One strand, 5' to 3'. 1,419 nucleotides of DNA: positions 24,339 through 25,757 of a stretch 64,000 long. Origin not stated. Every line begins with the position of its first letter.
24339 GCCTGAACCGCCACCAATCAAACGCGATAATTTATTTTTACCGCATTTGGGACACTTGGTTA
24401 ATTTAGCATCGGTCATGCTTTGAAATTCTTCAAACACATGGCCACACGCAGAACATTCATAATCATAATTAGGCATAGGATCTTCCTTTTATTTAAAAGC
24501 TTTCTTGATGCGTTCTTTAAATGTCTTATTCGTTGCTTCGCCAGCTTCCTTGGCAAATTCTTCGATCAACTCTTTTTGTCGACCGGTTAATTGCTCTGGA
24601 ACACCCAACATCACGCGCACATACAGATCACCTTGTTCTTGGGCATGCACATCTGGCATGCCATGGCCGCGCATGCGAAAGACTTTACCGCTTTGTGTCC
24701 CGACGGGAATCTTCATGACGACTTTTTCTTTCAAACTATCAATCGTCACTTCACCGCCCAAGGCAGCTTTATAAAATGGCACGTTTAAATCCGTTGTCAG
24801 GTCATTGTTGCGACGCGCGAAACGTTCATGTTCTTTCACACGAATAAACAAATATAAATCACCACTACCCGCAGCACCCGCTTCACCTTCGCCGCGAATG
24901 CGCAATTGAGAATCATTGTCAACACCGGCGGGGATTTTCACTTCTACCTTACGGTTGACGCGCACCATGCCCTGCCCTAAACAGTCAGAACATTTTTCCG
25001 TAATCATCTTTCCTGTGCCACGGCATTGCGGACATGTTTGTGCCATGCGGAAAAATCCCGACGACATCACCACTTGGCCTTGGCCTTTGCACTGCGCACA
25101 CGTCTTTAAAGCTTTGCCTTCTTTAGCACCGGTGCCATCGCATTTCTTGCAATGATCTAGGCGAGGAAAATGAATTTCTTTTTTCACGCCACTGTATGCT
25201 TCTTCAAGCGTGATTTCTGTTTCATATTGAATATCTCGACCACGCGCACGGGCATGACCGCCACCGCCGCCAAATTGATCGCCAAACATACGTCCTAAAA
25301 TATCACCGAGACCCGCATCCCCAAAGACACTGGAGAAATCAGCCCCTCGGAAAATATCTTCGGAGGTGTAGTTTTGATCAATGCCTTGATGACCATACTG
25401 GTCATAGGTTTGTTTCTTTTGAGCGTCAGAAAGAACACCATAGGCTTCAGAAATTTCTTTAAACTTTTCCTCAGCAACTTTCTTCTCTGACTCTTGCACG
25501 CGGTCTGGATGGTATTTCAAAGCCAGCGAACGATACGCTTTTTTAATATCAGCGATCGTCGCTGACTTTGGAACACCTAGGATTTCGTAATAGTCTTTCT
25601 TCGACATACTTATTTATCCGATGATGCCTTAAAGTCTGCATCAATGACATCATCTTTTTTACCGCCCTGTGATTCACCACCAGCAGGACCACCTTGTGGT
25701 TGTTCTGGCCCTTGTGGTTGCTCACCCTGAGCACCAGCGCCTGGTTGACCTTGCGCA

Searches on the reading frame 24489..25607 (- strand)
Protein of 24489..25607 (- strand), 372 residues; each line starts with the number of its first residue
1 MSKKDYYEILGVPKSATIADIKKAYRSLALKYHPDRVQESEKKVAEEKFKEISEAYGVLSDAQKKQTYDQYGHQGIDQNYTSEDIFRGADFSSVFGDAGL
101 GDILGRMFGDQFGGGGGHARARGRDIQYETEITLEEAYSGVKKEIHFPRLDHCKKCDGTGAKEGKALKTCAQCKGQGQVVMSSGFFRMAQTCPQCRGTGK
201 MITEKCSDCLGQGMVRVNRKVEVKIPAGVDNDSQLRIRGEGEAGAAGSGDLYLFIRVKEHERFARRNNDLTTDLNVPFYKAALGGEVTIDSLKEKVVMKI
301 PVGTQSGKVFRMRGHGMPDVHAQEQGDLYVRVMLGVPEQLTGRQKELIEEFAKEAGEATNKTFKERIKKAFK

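Call 90: search_protein_families(library=pfam, proteins=[window:24489-25607:-], max_evalue=0.0001)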
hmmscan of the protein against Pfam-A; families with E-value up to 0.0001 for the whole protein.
window:24489-25607:- (372 aa): 3 families
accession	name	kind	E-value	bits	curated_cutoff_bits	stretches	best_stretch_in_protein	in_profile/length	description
PF01556.23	DnaJ_C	-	6.6e-46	156.5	26.6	1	126-337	1-152/152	DnaJ C terminal domain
PF00226.36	DnaJ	-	1.9e-25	89.1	27.8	1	5-69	1-63/63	DnaJ domain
PF00684.25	DnaJ_CXXCXGXG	-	1.4e-15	57.7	32.7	1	153-213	1-65/65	DnaJ central domain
